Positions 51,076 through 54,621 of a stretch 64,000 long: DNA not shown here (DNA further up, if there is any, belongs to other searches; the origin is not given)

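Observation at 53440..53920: Cohesin-like module embedded in a cell-surface 5'-nucleotidase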

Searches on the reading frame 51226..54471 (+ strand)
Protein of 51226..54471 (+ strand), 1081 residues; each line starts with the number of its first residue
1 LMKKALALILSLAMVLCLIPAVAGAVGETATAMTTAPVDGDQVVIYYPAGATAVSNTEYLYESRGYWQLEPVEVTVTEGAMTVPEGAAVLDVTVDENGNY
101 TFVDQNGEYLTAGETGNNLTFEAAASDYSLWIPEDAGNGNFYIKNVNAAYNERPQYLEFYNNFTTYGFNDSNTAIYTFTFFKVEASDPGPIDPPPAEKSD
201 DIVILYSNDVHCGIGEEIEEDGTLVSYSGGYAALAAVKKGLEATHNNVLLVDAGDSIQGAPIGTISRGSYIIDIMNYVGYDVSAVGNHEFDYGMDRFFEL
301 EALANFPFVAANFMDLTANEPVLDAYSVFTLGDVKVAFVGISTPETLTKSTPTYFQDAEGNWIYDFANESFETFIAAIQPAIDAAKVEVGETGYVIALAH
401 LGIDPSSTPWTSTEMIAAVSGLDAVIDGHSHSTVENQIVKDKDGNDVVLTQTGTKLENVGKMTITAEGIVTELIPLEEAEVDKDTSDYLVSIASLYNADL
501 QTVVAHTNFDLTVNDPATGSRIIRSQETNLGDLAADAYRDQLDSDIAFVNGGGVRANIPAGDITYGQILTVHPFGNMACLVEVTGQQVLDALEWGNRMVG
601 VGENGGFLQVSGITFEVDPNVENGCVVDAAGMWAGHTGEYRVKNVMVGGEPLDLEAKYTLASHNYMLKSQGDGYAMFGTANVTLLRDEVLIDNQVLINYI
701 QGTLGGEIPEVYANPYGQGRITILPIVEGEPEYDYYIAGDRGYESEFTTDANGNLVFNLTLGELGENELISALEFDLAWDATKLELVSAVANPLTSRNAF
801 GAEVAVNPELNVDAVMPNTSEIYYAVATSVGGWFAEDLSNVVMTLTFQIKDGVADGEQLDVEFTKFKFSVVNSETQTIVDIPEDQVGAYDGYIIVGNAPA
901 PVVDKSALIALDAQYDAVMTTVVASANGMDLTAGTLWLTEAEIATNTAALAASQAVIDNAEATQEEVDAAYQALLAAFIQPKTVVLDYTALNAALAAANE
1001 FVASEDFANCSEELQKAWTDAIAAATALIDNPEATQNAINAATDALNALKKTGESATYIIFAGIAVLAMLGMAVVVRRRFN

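Call 3: search_protein_families(library=pfam, proteins=[window:51226-54468:+], max_evalue=1)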
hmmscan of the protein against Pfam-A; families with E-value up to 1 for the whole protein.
window:51226-54468:+ (1081 aa): 8 families
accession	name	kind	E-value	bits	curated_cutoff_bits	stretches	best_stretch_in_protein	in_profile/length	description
PF02872.23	5_nucleotid_C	-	4.4e-38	131.3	23.6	1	522-678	16-157/158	5'-nucleotidase, C-terminal domain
PF07554.19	FIVAR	-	4.2e-11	43.8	29.2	1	987-1051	1-68/71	FIVAR domain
PF00149.33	Metallophos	-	2.1e-09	38.5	21.5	1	204-432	3-190/191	Calcineurin-like phosphoesterase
PF00963.24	Cohesin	-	0.0048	17.5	24.1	1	756-860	17-111/139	Cohesin domain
PF23607.1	WZC_N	-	0.0084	16.9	27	1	80-132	42-94/110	Tyrosine-protein kinase Wzc, N-terminal domain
PF00746.26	Gram_pos_anchor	-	0.093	13.2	20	1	1051-1079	11-38/43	LPXTG cell wall anchor motif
PF21555.2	CCC_C_1st_pro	-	0.14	12.4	27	1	938-988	44-93/128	Prokaryotic cation-chloride cotransporter, C-terminal domain, 1st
PF05942.16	PaREP1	-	0.27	11.6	24.4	1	993-1038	8-52/115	Archaeal PaREP1/PaREP8 family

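Call 4: search_protein_families(library=ncbifam, proteins=[window:51226-54468:+], max_evalue=1)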
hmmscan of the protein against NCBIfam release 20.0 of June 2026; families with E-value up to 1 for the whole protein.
window:51226-54468:+ (1081 aa): 15 families
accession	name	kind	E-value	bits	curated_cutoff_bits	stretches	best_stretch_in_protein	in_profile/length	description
NF040549.1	Nt5e_LPXTG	exception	2.9e-61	207.7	1050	1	196-680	93-581/731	cell surface ecto-5'-nucleotidase Nt5e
NF007109.1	PRK09558.1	equivalog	3.3e-53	181.3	600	2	476-701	339-536/550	bifunctional UDP-sugar hydrolase/5'-nucleotidase UshA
NF006934.0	PRK09419.1-1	subfamily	5.2e-49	166.8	1646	1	198-683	627-1073/1174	multifunctional 2',3'-cyclic-nucleotide 2'-phosphodiesterase/3'-nucleotidase/5'-nucleotidase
NF006937.0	PRK09419.1-4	equivalog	1.3e-35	122.2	2554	2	326-682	791-1122/1411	multifunctional 2',3'-cyclic-nucleotide 2'-phosphodiesterase/3'-nucleotidase/5'-nucleotidase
NF006935.0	PRK09419.1-2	equivalog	5.7e-30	103.7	2801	2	393-681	865-1142/1445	multifunctional 2',3'-cyclic-nucleotide 2'-phosphodiesterase/3'-nucleotidase/5'-nucleotidase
TIGR04486.1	thiosulf_SoxB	equivalog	7.5e-30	103.7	550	1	229-669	115-523/556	thiosulfohydrolase SoxB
NF006936.0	PRK09419.1-3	equivalog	7.1e-28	96.7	2542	1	204-588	706-1092/1212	multifunctional 2',3'-cyclic-nucleotide 2'-phosphodiesterase/3'-nucleotidase/5'-nucleotidase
NF006938.0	PRK09420.1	equivalog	3.1e-24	85.4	486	2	230-447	52-276/648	bifunctional 2',3'-cyclic-nucleotide 2'-phosphodiesterase/3'-nucleotidase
TIGR01530.1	nadN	equivalog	4.1e-23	81.8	436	2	227-436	30-221/550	NAD nucleotidase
TIGR01390.1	CycNucDiestase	equivalog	3.5e-22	78.7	883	2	232-448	32-255/626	2',3'-cyclic-nucleotide 2'-phosphodiesterase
NF008871.0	PRK11907.1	equivalog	2.7e-18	65.5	1266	1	230-433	143-354/814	bifunctional 2',3'-cyclic-nucleotide 2'-phosphodiesterase/3'-nucleotidase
NF041198.1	UshA_like_PCGU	equivalog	1.4e-15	56.9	275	1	195-467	17-268/519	UshA-like (seleno)protein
NF047875.1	5nuc_LPXTG_Strp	exception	9.2e-15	54.1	1050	2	527-702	386-551/684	surface-anchored 5'-nucleotidase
NF006933.0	PRK09418.1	equivalog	1.1e-08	33.8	1419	2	235-313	73-164/780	bifunctional 2',3'-cyclic-nucleotide 2'-phosphodiesterase/3'-nucleotidase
TIGR01167.1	LPXTG_anchor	domain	0.031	14.9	15.9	1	1051-1079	4-32/34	LPXTG cell wall anchor domain-containing protein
